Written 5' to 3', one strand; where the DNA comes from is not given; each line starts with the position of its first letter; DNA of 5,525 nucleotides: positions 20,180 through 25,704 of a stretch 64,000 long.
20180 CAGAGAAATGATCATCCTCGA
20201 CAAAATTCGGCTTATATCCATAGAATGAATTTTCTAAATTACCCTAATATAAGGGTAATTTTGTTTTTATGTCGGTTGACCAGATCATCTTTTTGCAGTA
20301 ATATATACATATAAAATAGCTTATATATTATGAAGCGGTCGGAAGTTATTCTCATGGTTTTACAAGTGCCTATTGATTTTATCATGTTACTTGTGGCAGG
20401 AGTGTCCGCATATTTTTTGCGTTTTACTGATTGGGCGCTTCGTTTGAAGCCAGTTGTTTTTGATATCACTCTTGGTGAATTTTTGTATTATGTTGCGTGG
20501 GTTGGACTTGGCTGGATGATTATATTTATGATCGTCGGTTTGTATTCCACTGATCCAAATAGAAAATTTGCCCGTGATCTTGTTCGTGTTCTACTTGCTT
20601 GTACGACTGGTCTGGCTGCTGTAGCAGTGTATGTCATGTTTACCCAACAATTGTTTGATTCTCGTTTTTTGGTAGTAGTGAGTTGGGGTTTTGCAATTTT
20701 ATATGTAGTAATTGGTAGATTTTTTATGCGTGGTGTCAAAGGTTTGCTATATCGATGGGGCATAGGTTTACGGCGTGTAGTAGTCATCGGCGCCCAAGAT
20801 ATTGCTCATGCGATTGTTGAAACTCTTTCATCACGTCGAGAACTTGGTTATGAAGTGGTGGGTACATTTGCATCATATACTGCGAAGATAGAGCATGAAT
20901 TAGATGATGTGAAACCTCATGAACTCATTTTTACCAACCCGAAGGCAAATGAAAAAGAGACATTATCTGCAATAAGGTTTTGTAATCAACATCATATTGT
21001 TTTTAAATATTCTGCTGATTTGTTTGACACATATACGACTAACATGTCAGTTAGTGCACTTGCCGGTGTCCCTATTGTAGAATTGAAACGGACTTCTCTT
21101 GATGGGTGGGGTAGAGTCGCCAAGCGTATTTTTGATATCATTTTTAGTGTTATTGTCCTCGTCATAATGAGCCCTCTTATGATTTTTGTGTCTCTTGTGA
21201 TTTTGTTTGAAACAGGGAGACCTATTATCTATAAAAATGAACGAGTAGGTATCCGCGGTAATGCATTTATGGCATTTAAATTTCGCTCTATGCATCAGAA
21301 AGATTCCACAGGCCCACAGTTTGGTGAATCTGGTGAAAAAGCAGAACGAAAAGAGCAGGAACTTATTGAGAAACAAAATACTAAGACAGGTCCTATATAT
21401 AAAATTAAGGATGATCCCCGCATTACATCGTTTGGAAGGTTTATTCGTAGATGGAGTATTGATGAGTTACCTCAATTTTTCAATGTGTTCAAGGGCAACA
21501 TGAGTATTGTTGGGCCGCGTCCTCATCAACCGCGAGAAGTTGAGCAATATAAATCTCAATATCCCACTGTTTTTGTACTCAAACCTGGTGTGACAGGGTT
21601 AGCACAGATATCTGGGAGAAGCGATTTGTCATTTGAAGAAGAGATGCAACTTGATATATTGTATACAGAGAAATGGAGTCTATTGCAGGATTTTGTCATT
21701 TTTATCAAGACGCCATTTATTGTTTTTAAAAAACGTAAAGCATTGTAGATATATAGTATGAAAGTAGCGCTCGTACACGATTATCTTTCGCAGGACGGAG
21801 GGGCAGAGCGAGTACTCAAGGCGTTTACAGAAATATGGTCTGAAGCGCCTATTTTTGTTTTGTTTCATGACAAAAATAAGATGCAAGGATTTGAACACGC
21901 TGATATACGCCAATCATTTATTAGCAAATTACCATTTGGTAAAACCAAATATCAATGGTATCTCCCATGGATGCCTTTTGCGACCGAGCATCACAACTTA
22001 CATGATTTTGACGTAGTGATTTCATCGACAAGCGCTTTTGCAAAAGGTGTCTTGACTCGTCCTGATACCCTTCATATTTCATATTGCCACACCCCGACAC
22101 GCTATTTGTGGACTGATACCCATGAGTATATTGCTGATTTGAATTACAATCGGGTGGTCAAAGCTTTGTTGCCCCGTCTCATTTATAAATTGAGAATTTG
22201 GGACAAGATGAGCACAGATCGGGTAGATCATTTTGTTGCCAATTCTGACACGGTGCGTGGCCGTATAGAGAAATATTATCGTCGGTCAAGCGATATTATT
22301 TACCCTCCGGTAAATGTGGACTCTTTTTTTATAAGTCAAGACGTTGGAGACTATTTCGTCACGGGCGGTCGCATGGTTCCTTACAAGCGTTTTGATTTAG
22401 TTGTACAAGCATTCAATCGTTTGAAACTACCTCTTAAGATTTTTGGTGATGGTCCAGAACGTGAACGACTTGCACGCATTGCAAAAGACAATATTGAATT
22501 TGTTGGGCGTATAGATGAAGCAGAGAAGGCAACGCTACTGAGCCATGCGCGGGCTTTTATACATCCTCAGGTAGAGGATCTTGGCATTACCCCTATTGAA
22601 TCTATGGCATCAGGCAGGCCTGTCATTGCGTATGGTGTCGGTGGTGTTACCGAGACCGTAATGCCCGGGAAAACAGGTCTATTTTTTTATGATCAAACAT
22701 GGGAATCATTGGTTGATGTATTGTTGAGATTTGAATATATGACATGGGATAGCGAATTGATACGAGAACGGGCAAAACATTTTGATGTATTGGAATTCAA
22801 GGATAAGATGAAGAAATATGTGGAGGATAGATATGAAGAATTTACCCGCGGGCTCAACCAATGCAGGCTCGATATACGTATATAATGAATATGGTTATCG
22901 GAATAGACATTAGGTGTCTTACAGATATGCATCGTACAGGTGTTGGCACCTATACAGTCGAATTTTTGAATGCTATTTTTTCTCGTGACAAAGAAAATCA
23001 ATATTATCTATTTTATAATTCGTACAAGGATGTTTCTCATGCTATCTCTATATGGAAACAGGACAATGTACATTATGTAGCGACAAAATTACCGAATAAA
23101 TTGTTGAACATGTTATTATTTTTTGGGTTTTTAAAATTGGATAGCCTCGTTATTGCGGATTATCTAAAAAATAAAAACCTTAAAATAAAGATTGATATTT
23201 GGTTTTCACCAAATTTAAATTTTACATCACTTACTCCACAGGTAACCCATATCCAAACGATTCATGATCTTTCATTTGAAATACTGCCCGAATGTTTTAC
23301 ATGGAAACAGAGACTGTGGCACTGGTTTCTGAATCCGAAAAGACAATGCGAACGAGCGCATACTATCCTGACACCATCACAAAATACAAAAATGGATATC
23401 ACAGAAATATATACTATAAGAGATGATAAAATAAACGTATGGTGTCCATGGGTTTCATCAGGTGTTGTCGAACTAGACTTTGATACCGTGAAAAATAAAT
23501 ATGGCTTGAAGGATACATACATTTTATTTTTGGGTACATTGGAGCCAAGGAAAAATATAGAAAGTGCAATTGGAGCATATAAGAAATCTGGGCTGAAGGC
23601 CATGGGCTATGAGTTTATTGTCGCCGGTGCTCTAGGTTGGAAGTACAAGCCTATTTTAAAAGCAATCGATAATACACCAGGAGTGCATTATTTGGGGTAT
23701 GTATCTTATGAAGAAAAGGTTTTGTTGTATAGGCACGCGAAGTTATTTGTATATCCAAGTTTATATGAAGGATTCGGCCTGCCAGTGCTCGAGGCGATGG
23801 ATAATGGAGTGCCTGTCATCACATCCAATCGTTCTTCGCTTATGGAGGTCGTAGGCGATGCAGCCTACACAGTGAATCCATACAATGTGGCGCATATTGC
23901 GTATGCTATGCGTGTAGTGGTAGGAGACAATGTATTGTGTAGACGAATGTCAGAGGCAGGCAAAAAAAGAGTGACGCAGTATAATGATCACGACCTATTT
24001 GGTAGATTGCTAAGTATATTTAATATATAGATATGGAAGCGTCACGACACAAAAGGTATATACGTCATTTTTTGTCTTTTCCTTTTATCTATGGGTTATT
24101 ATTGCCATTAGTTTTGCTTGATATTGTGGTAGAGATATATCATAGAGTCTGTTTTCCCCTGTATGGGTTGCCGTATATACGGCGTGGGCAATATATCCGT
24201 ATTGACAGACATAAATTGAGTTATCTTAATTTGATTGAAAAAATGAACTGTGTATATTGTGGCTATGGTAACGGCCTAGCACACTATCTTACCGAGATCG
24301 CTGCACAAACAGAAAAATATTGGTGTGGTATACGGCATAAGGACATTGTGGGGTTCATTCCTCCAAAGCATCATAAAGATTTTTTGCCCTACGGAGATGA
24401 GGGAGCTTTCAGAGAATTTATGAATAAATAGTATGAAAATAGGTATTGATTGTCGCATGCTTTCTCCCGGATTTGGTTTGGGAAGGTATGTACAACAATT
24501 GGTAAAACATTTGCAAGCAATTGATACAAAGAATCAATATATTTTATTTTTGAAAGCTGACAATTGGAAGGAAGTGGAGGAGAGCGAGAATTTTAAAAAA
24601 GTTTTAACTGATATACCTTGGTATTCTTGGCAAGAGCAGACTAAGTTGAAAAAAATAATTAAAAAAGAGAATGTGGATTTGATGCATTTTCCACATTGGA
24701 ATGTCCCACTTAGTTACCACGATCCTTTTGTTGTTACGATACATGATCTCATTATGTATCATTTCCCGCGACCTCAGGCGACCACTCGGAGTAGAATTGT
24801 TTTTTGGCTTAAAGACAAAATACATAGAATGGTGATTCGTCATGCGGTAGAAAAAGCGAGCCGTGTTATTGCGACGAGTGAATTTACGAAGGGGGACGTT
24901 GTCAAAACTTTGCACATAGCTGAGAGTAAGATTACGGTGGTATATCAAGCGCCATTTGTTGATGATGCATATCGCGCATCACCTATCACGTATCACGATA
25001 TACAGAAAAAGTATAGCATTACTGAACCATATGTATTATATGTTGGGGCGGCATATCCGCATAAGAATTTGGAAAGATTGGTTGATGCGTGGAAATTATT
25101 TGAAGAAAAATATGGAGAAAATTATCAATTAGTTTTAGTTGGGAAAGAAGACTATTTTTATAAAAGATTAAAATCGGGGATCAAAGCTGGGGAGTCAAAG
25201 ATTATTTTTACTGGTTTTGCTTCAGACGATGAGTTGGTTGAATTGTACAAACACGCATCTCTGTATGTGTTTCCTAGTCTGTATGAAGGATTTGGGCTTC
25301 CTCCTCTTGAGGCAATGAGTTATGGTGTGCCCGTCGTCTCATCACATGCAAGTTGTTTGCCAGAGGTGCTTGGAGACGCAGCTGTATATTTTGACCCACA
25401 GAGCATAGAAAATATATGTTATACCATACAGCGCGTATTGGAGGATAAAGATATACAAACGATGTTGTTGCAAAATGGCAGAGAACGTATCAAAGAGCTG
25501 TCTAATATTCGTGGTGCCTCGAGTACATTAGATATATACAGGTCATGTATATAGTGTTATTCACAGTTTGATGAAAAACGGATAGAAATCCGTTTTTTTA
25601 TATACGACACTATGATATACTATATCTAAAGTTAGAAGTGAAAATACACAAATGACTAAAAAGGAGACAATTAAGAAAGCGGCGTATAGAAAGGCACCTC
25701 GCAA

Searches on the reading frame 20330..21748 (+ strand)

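Call 94: search_protein_families(library=pfam, proteins=[window:20330-21748:+], max_evalue=0.001)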
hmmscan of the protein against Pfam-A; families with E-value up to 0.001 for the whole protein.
window:20330-21748:+ (472 aa): 2 families
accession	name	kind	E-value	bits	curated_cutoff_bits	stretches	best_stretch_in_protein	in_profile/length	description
PF02397.22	Bac_transf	-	1.4e-61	207.6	27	1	265-467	1-179/179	Bacterial sugar transferase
PF13727.12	CoA_binding_3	-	1.3e-09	38.8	25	1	68-192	2-122/175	CoA-binding domain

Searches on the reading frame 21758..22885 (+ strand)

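Call 94: search_protein_families(library=pfam, proteins=[window:21758-22885:+], max_evalue=0.001)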
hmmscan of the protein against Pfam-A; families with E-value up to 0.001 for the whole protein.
window:21758-22885:+ (375 aa): 3 families
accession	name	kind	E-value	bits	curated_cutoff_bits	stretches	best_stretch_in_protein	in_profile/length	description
PF00534.26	Glycos_transf_1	-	1.9e-24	86.5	26.4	1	199-327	17-157/172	Glycosyl transferases group 1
PF13692.12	Glyco_trans_1_4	-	5.5e-21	75.8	27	1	200-324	4-138/142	Glycosyl transferases group 1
PF13439.12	Glyco_transf_4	-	1.3e-09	38.7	28.5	1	14-188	2-169/170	Glycosyltransferase Family 4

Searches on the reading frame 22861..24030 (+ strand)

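Call 94: search_protein_families(library=pfam, proteins=[window:22861-24030:+], max_evalue=0.001)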
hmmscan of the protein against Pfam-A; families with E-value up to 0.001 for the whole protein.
window:22861-24030:+ (389 aa): 5 families
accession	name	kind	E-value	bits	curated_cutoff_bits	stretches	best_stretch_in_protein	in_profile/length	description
PF00534.26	Glycos_transf_1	-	1.4e-31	109.8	26.4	1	212-370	7-172/172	Glycosyl transferases group 1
PF13692.12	Glyco_trans_1_4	-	6.6e-22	78.7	27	1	220-353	3-139/142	Glycosyl transferases group 1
PF20706.3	GT4-conflict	-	1.6e-10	41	26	1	217-338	196-324/385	Family 4 Glycosyltransferase in conflict systems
PF13439.12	Glyco_transf_4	-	4.3e-06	27.3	28.5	1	27-198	3-166/170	Glycosyltransferase Family 4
PF13524.12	Glyco_trans_1_2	-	1e-05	26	25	1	248-374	12-132/144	Glycosyl transferase-like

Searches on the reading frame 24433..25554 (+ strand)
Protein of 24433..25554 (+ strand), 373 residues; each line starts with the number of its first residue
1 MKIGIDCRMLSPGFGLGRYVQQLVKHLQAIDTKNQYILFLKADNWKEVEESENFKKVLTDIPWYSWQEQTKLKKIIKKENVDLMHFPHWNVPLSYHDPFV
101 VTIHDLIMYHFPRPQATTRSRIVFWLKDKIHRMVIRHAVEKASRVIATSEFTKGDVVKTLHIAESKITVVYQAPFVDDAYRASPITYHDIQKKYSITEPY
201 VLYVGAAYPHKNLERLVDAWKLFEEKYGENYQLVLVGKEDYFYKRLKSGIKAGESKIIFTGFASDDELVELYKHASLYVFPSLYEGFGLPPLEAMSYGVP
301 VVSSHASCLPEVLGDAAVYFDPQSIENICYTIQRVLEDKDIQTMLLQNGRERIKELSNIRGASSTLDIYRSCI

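Call 94: search_protein_families(library=pfam, proteins=[window:24433-25554:+], max_evalue=0.001)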
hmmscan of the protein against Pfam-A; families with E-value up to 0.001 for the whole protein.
window:24433-25554:+ (373 aa): 6 families
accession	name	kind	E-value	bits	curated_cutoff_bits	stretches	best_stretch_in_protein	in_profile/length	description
PF00534.26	Glycos_transf_1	-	5.5e-36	124.1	26.4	1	197-352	14-172/172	Glycosyl transferases group 1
PF13692.12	Glyco_trans_1_4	-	2.3e-28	99.7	27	1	199-338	2-142/142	Glycosyl transferases group 1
PF13439.12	Glyco_transf_4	-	1.2e-16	61.7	28.5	1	15-171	3-163/170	Glycosyltransferase Family 4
PF20706.3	GT4-conflict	-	2.2e-13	50.4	26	1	195-328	194-332/385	Family 4 Glycosyltransferase in conflict systems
PF13524.12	Glyco_trans_1_2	-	1.9e-05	25.1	25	1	229-354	13-130/144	Glycosyl transferase-like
PF13579.12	Glyco_trans_4_4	-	8.2e-05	23.4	29.7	1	15-170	2-155/158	Glycosyl transferase 4-like domain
